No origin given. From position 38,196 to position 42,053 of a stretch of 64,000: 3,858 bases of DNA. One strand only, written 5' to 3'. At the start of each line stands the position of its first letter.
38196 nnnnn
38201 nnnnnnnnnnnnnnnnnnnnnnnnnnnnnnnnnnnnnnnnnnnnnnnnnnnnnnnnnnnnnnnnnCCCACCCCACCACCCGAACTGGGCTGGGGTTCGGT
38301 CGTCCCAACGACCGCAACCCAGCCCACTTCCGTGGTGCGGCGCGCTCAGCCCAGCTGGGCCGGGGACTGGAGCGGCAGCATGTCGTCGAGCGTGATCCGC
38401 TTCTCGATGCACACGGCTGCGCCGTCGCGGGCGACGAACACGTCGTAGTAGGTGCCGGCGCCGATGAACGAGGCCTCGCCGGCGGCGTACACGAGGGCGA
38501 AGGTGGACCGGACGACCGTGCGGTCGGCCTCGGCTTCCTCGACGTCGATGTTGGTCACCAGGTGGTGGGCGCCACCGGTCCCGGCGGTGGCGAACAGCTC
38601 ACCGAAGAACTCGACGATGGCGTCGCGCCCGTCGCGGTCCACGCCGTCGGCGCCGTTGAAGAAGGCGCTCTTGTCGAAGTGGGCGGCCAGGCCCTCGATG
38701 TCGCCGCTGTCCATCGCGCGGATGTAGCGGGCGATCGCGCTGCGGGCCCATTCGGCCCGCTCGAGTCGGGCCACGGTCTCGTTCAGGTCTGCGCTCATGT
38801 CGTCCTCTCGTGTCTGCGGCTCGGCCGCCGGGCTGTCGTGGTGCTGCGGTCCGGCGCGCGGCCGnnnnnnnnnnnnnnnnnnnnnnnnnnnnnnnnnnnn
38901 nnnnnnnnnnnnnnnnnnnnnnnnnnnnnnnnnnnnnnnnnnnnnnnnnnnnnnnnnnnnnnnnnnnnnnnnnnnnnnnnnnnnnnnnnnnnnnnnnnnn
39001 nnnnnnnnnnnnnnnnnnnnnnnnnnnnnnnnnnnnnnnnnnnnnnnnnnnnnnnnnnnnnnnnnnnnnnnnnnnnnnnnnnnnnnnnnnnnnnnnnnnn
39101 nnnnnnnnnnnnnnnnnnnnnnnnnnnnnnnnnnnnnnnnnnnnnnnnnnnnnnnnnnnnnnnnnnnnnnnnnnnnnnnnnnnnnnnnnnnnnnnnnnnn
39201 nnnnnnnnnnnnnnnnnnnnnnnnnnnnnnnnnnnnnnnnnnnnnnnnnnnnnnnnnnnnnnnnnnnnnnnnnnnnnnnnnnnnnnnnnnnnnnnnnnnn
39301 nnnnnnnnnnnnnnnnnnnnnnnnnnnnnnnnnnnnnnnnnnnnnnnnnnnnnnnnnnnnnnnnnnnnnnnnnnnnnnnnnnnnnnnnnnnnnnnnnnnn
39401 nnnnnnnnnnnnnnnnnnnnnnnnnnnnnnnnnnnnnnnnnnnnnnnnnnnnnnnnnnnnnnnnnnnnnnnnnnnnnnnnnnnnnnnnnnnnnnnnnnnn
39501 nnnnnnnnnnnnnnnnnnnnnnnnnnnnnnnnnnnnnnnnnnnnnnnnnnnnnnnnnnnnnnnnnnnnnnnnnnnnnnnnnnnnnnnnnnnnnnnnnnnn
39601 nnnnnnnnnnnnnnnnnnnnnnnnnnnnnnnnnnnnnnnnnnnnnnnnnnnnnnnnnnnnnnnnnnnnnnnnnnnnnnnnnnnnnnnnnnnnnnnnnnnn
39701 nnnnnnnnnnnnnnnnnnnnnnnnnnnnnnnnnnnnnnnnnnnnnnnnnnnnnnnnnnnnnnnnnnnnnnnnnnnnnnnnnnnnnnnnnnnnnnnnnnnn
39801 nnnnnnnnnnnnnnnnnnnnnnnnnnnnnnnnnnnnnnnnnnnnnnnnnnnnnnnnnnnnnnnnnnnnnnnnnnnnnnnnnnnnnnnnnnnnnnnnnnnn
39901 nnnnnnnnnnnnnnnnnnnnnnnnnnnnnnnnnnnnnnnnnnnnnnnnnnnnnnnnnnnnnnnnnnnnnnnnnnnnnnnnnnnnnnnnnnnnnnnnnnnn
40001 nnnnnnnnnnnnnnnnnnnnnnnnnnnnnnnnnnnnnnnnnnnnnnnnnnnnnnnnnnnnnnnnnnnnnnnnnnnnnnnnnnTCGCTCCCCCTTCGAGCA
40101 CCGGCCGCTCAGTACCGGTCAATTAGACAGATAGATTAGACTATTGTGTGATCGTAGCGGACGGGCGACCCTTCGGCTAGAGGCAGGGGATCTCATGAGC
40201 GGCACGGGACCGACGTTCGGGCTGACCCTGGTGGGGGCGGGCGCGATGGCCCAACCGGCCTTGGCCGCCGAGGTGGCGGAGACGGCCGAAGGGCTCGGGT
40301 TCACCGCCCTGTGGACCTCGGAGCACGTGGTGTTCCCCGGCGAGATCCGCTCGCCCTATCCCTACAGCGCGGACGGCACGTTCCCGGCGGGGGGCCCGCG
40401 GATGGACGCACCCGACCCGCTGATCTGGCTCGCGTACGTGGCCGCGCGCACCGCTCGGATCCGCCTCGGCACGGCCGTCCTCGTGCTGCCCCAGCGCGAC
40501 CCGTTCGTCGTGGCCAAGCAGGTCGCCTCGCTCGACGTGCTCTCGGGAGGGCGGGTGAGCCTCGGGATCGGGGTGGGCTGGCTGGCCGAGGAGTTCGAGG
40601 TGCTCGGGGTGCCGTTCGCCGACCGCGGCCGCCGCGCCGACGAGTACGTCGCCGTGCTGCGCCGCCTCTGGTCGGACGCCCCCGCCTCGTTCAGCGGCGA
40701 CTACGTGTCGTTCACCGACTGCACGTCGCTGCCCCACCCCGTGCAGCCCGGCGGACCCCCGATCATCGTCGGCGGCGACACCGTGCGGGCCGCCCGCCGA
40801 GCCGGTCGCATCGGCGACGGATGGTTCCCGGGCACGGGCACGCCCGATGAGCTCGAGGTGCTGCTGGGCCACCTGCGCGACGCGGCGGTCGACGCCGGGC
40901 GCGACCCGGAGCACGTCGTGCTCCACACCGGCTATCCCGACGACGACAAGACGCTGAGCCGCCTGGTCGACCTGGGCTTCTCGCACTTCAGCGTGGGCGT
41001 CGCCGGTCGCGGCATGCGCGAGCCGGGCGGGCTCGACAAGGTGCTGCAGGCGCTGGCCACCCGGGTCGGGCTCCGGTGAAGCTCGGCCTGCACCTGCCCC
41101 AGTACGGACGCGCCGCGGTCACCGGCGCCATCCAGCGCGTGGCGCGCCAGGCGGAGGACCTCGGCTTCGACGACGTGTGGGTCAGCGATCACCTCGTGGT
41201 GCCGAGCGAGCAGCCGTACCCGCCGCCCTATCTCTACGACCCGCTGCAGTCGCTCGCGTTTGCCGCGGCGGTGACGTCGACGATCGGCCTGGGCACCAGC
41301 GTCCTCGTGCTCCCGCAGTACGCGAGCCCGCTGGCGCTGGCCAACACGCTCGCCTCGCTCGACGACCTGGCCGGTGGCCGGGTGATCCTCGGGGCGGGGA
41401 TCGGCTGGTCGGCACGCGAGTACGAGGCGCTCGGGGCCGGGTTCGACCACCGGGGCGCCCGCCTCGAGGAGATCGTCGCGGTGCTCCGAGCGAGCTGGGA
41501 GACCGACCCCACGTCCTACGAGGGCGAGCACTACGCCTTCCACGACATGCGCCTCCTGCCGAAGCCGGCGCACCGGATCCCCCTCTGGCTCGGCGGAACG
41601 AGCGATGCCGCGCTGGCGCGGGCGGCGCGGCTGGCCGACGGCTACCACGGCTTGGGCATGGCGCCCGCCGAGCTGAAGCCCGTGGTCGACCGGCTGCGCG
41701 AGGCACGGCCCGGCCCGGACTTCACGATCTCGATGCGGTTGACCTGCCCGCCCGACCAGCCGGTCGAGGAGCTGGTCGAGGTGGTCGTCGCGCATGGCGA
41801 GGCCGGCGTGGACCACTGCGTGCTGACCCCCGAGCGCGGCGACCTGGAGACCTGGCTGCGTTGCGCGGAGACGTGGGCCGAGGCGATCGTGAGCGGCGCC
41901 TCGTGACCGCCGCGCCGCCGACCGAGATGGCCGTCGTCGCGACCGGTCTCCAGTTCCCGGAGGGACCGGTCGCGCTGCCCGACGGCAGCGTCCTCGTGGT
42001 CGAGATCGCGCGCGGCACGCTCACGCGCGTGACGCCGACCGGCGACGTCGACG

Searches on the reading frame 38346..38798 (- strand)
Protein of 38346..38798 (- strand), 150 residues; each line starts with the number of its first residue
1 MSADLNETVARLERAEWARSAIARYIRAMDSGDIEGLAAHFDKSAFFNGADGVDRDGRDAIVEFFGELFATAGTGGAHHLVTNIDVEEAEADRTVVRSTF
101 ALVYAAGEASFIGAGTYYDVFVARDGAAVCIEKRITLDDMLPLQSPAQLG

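Call 40: search_protein_families(library=pfam, proteins=[window:38346-38798:-])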
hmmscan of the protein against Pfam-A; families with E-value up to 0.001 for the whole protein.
window:38346-38798:- (150 aa): 6 families
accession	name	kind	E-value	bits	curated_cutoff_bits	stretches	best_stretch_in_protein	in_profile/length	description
PF13577.12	SnoaL_4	-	1e-09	38.9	24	1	12-126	3-118/126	SnoaL-like domain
PF12680.13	SnoaL_2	-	7.1e-09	36.6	27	1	23-129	2-100/102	SnoaL-like domain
PF02136.26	NTF2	-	1.1e-05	26.3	21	1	19-99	3-79/116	Nuclear transport factor 2 (NTF2) domain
PF14534.12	DUF4440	-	1.3e-05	26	25.2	1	20-126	3-103/107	Domain of unknown function (DUF4440)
PF13474.12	SnoaL_3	-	7.1e-05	23.6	22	1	19-103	2-84/121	SnoaL-like domain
PF00866.24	Ring_hydroxyl_B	-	0.00041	20.9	27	1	78-139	76-139/144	Ring hydroxylating beta subunit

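Call 44: find_homologous_proteins(query=window:38346-38798:-, max_evalue=1e-20)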
Query window:38346-38798:- (150 aa): 4 proteins with E <= 1e-20 among 86 candidates.
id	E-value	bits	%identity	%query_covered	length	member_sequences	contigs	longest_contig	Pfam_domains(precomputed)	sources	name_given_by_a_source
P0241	1.2e-85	303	94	100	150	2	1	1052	PF12680.14,PF13577.13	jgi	jgi:hypothetical protein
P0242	1.7e-70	254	80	97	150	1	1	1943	PF00866.25,PF12680.14,PF13474.13,PF02136.27,PF13577.13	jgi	jgi:hypothetical protein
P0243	8.2e-68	245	78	98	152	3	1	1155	PF12680.14,PF13577.13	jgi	jgi:ketosteroid isomerase-like protein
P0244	2.2e-64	234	75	99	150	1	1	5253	PF00866.25,PF12680.14,PF13474.13,PF13577.13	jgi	jgi:ketosteroid isomerase-like protein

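Call 45: find_encoding_contigs(protein=P0241, flank=10000)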
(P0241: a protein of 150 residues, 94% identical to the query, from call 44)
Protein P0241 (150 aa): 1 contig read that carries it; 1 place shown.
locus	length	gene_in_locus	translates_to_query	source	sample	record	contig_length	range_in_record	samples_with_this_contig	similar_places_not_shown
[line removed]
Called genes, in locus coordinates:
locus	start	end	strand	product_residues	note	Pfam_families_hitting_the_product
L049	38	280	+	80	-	-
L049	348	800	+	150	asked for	PF13577:SnoaL_4, PF12680:SnoaL_2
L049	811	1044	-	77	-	-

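Call 46: find_encoding_contigs(protein=P0242, flank=10000)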
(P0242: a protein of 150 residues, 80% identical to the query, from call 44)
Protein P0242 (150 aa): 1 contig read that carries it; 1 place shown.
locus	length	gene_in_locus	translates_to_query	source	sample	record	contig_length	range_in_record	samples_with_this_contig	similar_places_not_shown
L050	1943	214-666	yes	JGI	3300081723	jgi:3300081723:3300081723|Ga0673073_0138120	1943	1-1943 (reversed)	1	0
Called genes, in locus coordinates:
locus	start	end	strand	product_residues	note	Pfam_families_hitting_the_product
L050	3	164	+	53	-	?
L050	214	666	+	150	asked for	PF00866:Ring_hydroxyl_B (faint), PF13577:SnoaL_4, PF02136:NTF2 (weak), PF13474:SnoaL_3 (weak), PF12680:SnoaL_2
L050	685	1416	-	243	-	PF00005:ABC_tran, PF13604:AAA_30 (weak), PF13304:AAA_21 (faint)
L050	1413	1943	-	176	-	?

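Call 47: find_encoding_contigs(protein=P0243, flank=10000)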
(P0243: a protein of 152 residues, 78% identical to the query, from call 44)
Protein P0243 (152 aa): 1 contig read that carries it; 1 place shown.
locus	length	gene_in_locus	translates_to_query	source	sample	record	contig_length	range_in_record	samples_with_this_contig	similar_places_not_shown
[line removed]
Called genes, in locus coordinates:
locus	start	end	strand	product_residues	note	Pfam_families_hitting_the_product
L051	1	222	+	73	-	?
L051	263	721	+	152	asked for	PF13577:SnoaL_4, PF12680:SnoaL_2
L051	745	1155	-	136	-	PF00005:ABC_tran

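Call 48: find_encoding_contigs(protein=P0244, flank=10000)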
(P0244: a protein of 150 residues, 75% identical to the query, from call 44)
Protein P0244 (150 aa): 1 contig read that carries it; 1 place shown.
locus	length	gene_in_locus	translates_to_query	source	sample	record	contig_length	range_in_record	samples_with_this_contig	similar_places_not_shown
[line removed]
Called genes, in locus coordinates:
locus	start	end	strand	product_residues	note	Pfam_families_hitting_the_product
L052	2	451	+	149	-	?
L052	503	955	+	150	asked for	PF00866:Ring_hydroxyl_B (faint), PF13577:SnoaL_4, PF13474:SnoaL_3 (weak), PF12680:SnoaL_2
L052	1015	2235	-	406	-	PF00067:p450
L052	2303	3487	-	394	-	PF04909:Amidohydro_2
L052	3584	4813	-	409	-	PF02515:CoA_transf_3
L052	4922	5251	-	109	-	?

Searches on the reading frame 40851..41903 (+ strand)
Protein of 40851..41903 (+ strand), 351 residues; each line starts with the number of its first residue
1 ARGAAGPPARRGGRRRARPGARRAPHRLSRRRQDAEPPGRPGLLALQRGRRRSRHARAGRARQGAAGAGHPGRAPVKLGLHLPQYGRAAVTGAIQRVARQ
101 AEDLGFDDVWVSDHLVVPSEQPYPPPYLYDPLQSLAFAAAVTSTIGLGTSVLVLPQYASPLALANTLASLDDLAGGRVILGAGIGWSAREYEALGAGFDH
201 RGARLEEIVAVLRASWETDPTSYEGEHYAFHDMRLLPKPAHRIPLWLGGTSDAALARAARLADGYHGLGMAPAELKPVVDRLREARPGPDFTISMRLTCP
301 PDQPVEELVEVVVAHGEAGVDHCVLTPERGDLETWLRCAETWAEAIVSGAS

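Call 42: search_protein_families(library=pfam, proteins=[window:40851-41903:+], max_evalue=0.01)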
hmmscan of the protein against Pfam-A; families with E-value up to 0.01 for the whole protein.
window:40851-41903:+ (351 aa): 1 family
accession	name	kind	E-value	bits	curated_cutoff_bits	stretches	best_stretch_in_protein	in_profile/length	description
PF00296.26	Bac_luciferase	-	1.6e-53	182.6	27.9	1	90-312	21-241/314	Luciferase-like monooxygenase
